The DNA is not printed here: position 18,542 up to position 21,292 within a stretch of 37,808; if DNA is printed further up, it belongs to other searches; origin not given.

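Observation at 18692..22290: Di-haem cytochrome c peroxidase/MauG domain fused to a parallel beta-helix, translationally coupled to a stand-alone paralogue of that beta-helix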

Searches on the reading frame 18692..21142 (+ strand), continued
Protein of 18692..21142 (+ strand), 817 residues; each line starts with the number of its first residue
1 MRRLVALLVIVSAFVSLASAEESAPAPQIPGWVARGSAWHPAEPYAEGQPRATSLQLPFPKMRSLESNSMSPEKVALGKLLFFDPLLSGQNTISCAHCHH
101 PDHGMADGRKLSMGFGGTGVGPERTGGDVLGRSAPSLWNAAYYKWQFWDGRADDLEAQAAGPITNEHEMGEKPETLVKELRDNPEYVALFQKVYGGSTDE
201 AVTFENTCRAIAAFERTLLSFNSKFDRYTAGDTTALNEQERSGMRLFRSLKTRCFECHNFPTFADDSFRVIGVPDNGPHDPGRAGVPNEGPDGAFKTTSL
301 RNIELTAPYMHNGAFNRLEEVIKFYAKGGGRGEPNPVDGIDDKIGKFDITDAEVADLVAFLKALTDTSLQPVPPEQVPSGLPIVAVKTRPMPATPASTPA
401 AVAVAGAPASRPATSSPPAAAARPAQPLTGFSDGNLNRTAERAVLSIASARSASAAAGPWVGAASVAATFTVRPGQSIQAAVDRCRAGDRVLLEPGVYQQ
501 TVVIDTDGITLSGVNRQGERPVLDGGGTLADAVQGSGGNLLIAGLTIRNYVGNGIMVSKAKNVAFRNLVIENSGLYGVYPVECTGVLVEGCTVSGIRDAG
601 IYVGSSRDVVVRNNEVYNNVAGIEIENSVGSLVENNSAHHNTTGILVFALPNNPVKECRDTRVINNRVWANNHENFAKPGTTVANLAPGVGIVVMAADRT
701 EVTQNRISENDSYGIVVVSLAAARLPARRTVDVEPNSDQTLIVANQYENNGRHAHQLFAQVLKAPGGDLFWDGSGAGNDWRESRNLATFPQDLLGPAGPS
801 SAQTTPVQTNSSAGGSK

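Call 22: find_related_loci(query=A1, collection=genome_contigs, flank=8000)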
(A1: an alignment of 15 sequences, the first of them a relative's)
Query A1 (817 aa) in genome_contigs; peptide patterns used: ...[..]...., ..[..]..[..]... (x = any residue, [..] = any of these).
600 stretches matched a pattern (row limit reached: there are more); 539 encode a relative of the query (tblastn E <= 1e-3); the best 80 are kept; 80 distinct loci.
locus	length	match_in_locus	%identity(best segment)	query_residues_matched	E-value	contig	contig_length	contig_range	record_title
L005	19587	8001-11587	71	1-817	0e+0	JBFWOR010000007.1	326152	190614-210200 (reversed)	MAG: Pirellulales bacterium isolate CA_2019_TPBF_140 NODE_291_length_326152_cov_21.316148_TPBF, whole genome shotgun seq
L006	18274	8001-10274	59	29-793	0e+0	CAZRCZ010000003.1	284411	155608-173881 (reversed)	MAG TPA_asm: uncultured Candidatus Sumerlaeota bacterium isolate SRP273308_co1_93 genome assembly, contig: NODE_33_lengt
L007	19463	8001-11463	91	36-817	0e+0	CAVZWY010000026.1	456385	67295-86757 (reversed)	MAG: uncultured Planctomycetaceae bacterium isolate MFD02416.bin.2.64 genome assembly, contig: contig_58260, whole genom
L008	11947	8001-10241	48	1-792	0e+0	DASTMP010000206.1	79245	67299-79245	MAG TPA_asm: Blastocatellia bacterium isolate SMAG_U3747 k141_2088785, whole genome shotgun sequence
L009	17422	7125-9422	49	41-811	0e+0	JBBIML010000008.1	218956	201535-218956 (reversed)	MAG: Armatimonadota bacterium isolate ETS170220_bin_231 NODE_19_length_218956_cov_3.63933, whole genome shotgun sequence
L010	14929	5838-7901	46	52-793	0e+0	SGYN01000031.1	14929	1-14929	MAG: bacterium isolate MED-G176 Bacteria-MED-G176-C31, whole genome shotgun sequence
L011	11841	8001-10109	48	41-782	0e+0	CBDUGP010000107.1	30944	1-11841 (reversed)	MAG TPA_asm: uncultured bacterium isolate SRR22808116_maxbin2_13 genome assembly, contig: ERZ25043450.671, whole genome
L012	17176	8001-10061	47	52-793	0e+0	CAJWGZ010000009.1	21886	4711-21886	MAG TPA_asm: uncultured Candidatus Marinimicrobia bacterium isolate ERR599085_bin.11_MetaBAT_v2.12.1_MAG genome assembly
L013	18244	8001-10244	48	41-817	0e+0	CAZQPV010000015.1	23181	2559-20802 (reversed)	MAG TPA_asm: uncultured Fimbriimonadales bacterium isolate binchicken_co30_141 genome assembly, contig: NODE_1688_length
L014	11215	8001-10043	46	59-793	0e+0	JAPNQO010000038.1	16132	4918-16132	MAG: Candidatus Neomarinimicrobiota bacterium isolate Sample_002_bin_1.filtered AE1712_200_cell_SR_0000038, whole genome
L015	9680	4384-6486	48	48-790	0e+0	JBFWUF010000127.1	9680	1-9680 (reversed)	MAG: Blastocatellales bacterium isolate CA_2019_TPBF_64 NODE_28875_length_9680_cov_9.502041_TPBF, whole genome shotgun s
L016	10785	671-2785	50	46-803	0e+0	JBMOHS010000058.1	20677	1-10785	MAG: Blastocatellia bacterium isolate Deming_bin.365 contig6559, whole genome shotgun sequence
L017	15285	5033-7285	47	41-793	0e+0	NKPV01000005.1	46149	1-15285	MAG: Armatimonadetes bacterium JP3_11 k99_51776, whole genome shotgun sequence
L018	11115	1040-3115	48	50-790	0e+0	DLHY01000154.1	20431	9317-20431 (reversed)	MAG TPA_asm: Chloracidobacterium sp. UBA7656 UBA7656_contig_2513, whole genome shotgun sequence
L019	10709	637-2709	48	53-795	0e+0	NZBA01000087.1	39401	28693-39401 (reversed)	MAG: Planctomycetota bacterium isolate ARS15 MHASMcontig_431781, whole genome shotgun sequence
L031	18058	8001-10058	41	41-790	6e-173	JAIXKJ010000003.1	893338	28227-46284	MAG: Anaerolineales bacterium isolate UW1SPNA009 one-stage_bin009_NODE_11, whole genome shotgun sequence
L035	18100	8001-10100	41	41-807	3e-167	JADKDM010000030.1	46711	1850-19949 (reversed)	MAG: Candidatus Villigracilis propinquus isolate OdNW_BATAC.378 tig00026031-10-465820, whole genome shotgun sequence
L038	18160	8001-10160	39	1-807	7e-160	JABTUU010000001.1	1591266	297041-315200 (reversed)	MAG: Anaerolineales bacterium isolate H5_CFX6 seq001, whole genome shotgun sequence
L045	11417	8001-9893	40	68-751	1e-131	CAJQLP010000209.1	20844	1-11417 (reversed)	MAG: uncultured Luminiphilus sp. isolate 0.2_20180524_Bin_119_sub_1 genome assembly, contig: c_000000003093, whole genom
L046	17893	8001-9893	39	70-751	3e-131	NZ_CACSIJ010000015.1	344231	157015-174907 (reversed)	Zhongshania aliphaticivorans isolate BC9_2A, whole genome shotgun sequence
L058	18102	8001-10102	43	74-793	6e-85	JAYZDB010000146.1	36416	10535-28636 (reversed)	MAG: Planctomycetota bacterium isolate XB_MAG1243 DB_MAG1243_0146, whole genome shotgun sequence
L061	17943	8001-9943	45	53-778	2e-81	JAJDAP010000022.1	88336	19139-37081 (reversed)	MAG: Deltaproteobacteria bacterium isolate OFTM159 OFTM159_21, whole genome shotgun sequence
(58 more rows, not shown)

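Call 38: search_protein_families(library=pfam, proteins=[L031:7338-7829:+, L045:6840-7787:+, L046:4606-6609:+, L038:10227-10763:+, L035:14664-16646:-], max_evalue=0.01)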
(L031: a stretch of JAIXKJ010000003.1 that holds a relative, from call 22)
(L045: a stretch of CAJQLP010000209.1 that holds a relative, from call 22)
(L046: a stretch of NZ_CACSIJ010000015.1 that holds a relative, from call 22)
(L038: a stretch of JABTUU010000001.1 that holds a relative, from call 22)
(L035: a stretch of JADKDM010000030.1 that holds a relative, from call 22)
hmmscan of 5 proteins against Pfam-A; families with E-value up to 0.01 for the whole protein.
L031:7338-7829:+ (164 aa): 2 families
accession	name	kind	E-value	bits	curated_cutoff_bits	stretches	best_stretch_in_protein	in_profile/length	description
PF00034.26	Cytochrom_C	-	1.1e-10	43.1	21.3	1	73-164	1-90/90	Cytochrome c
PF13442.11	Cytochrome_CBB3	-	7.5e-07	29.8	27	1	73-160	3-68/68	Cytochrome C oxidase, cbb3-type, subunit III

L045:6840-7787:+ (316 aa): 2 families
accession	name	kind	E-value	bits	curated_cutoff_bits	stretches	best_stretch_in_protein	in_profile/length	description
PF00034.26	Cytochrom_C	-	4.6e-17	63.5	21.3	2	226-310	2-89/90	Cytochrome c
PF13442.11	Cytochrome_CBB3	-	7.1e-11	42.7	27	2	132-185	7-53/68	Cytochrome C oxidase, cbb3-type, subunit III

L046:4606-6609:+ (668 aa): 5 families
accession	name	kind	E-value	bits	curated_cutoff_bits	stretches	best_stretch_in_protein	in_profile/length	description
PF00082.27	Peptidase_S8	-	1.2e-43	149.9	21.8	1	214-447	1-271/288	Subtilase family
PF18911.6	PKD_4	-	9.2e-19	67.7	27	1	489-557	15-83/85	PKD domain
PF00801.26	PKD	-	1.4e-10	41.5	23.5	1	503-554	25-78/80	PKD domain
PF05922.21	Inhibitor_I9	-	4.6e-05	24.5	21.2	1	143-183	41-81/82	Peptidase inhibitor I9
PF22352.2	K319L-like_PKD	-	0.00055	20.3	27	1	496-552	16-79/84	K319L-like, PKD domain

L038:10227-10763:+ (179 aa): 1 family
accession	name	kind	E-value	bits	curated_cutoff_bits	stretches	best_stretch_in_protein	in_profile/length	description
PF00484.24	Pro_CA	-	4.9e-05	24.1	25.7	1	62-118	24-90/156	Carbonic anhydrase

L035:14664-16646:- (660 aa): 15 families
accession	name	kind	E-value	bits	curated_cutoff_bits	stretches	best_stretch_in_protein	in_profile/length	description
PF02754.22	CCG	-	3.4e-34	117.2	20.6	2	548-635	1-84/85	Cysteine-rich domain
PF13183.11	Fer4_8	-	1.1e-10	42.3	27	1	288-357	3-67/68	4Fe-4S dicluster domain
PF13237.11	Fer4_10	-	5.4e-10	39.5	25.5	1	286-355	5-53/53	4Fe-4S dicluster domain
PF13187.11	Fer4_9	-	1.5e-08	34.9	27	1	289-357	1-50/52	4Fe-4S dicluster domain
PF12797.12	Fer4_2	-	9.2e-07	28.9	24.5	1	283-302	3-22/22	4Fe-4S binding domain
PF12838.12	Fer4_7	-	5.3e-06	27.2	27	1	290-357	2-51/52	4Fe-4S dicluster domain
PF13484.11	Fer4_16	-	2.4e-05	25.5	30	1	290-356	2-65/66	4Fe-4S double cluster binding domain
PF13746.11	Fer4_18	-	0.00018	22.1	27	0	331-358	48-75/114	4Fe-4S dicluster domain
PF14697.11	Fer4_21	-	0.00019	21.9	35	0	343-356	40-53/59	4Fe-4S dicluster domain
PF13534.11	Fer4_17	-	0.00047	21.1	22.2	1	289-356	1-58/61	4Fe-4S dicluster domain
PF00037.32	Fer4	-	0.0006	20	21.1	1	344-357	8-21/24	4Fe-4S binding domain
PF17179.9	Fer4_22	-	0.0029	18.9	27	0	279-302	70-93/95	4Fe-4S dicluster domain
PF12800.12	Fer4_4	-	0.0036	18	24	1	343-357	3-17/17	4Fe-4S binding domain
PF25160.1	LdpA_Fe-S-bd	-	0.0042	17.3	27.6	0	337-358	19-42/49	LdpA Fe-S cluster-binding domain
PF12837.12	Fer4_6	-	0.0064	16.8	25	0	285-302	4-21/24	4Fe-4S binding domain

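Call 39: predict_structure(alignment_id=A2)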
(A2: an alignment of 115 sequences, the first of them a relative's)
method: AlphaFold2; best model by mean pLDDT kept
length: 817 residues; sequences in the alignment: 115
mean_pLDDT: 86.3   pTM: 0.85
mean pLDDT of the five models: 86.3, 85.1, 84.7, 83.2, 83.2
residues with pLDDT >= 90: 526; 70-90: 177; 50-70: 41; < 50: 73
segments of 3 or more residues with pLDDT < 50: 405-459, 801-817
pLDDT, mean of each block of 10 residues (from residue 1): 85 74 83 94 90 90 94 98 95 91 87 88 89 86 78 91 94 98 98 98 98 96 95 93 93 81 73 74 79 78 90 89 91 82 82 97 95 96 89 76 50 41 32 30 43 42 75 97 94 98 95 96 96 95 98 94 98 96 96 98 97 98 98 98 96 82 98 93 92 98 99 97 70 91 98 96 95 96 96 76 45 34
secondary structure, 60 per line:
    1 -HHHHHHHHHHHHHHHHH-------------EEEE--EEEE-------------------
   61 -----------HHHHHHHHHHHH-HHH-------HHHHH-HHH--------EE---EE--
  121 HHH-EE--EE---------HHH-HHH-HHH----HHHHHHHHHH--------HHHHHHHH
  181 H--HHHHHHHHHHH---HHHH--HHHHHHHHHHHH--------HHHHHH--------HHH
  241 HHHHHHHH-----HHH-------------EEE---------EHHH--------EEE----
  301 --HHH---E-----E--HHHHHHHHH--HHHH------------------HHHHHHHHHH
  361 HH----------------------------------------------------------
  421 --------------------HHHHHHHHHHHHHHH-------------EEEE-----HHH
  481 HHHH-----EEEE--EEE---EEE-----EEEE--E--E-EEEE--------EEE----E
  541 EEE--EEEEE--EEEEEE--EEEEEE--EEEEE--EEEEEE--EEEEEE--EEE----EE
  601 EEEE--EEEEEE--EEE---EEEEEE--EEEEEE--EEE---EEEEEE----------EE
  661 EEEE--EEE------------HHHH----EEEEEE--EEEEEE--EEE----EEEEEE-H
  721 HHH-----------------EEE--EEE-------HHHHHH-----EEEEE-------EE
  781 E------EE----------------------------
elements in order (helices of 4 or more, strands of 3 or more residues): H2-18 E32-35 E38-41 H72-83 H95-99 H155-164 H173-181 H184-194 H198-201 H204-215 H224-229 H238-248 E270-272 E294-296 H318-326 H329-332 H351-362 H441-455 E469-472 H478-484 E490-493 E496-498 E502-504 E510-513 E521-524 E533-535 E540-543 E546-550 E553-558 E561-566 E569-573 E576-581 E584-589 E592-594 E599-604 E607-612 E615-617 E621-626 E629-634 E637-639 E643-648 E659-664 E667-669 H682-685 E690-695 E698-703 E706-708 E713-718 H720-723 E741-743 E746-748 H756-761 E767-771 E779-781

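Call 41: fold_search(model_id=the predicted structure, library=pdb)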
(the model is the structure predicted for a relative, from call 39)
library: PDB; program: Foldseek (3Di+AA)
matches with E <= 10: 483; with E <= 0.001: 241
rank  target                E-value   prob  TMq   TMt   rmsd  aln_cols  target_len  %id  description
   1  3o5c_A                4.0e-18  1.00  0.32  0.81   5.8       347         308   34  Cytochrome c Peroxidase BccP of Shewanella oneidensis (released 2011-08-03)
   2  3o5c_B                9.5e-18  1.00  0.32  0.81   3.9       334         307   35  Cytochrome c Peroxidase BccP of Shewanella oneidensis (released 2011-08-03)
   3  3o5c_C                9.5e-18  1.00  0.31  0.79   6.2       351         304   33  Cytochrome c Peroxidase BccP of Shewanella oneidensis (released 2011-08-03)
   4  4aam                  1.6e-17  1.00  0.32  0.78   6.3       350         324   34  MacA wild-type mixed-valence (released 2012-10-17)
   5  2c1v_A                1.9e-17  1.00  0.33  0.76   5.1       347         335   35  CRYSTAL STRUCTURE OF THE DI-HAEM CYTOCHROME C PEROXIDASE FROM PARACOCCUS PANTOTROPHUS - Mixed VALENCE FORM (released 2006-01-13)
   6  4aan                  5.4e-17  1.00  0.33  0.79   6.0       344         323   34  MacA wild-type fully reduced (released 2012-10-17)
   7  1iqc_A                6.6e-17  1.00  0.30  0.77   3.8       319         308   33  Crystal structure of Di-Heme Peroxidase from Nitrosomonas europaea (released 2002-01-23)
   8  6e1c_A                9.4e-17  1.00  0.32  0.71   5.9       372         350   30  Crystal structure of a MauG-like protein associated with microbial copper homeostasis (released 2019-07-17)
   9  7zs8_B                2.4e-16  1.00  0.32  0.77   5.5       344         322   32  Mixed-valence, active form, of cytochrome c peroxidase from obligate human pathogenic bacterium Neisseria gonorrhoeae  (released 2023-04-12)
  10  6qkn_B                3.0e-16  1.00  0.32  0.78   5.7       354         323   32  Structure of the azide-inhibited form of cytochrome c peroxidase from obligate human pathogenic bacterium Neisseria go (released 2020-02-19)
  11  9qdt                  3.4e-16  1.00  0.31  0.60   2.3       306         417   34  Cytochrome c peroxidase YhjA (released 2025-07-30)
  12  6fu3_B                7.6e-16  1.00  0.32  0.76   6.0       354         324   31  Structure of the mixed-valence, active form, of cytochrome c peroxidase from obligate human pathogenic bacterium Neiss (released 2019-03-13)
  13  2vhd_A                7.6e-16  1.00  0.31  0.76   7.4       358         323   30  Crystal Structure Of The Di-Haem Cytochrome C Peroxidase From Pseudomonas aeruginosa - Mixed Valence Form (released 2008-02-12)
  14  6fu3_A                8.0e-16  1.00  0.33  0.78   3.2       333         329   33  Structure of the mixed-valence, active form, of cytochrome c peroxidase from obligate human pathogenic bacterium Neiss (released 2019-03-13)
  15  3hq8_A                1.3e-15  1.00  0.29  0.71   7.7       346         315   31  CcpA from G. sulfurreducens S134P/V135K variant (released 2009-09-22)
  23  3l4m_B                2.1e-14  1.00  0.30  0.66   5.6       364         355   29  Crystal Structure of the MauG/pre-Methylamine Dehydrogenase Complex. (released 2010-03-23)
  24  6e1c_B                2.1e-14  1.00  0.31  0.73   5.1       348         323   31  Crystal structure of a MauG-like protein associated with microbial copper homeostasis (released 2019-07-17)
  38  3l4m_A                4.2e-14  1.00  0.30  0.66   6.4       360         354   30  Crystal Structure of the MauG/pre-Methylamine Dehydrogenase Complex. (released 2010-03-23)
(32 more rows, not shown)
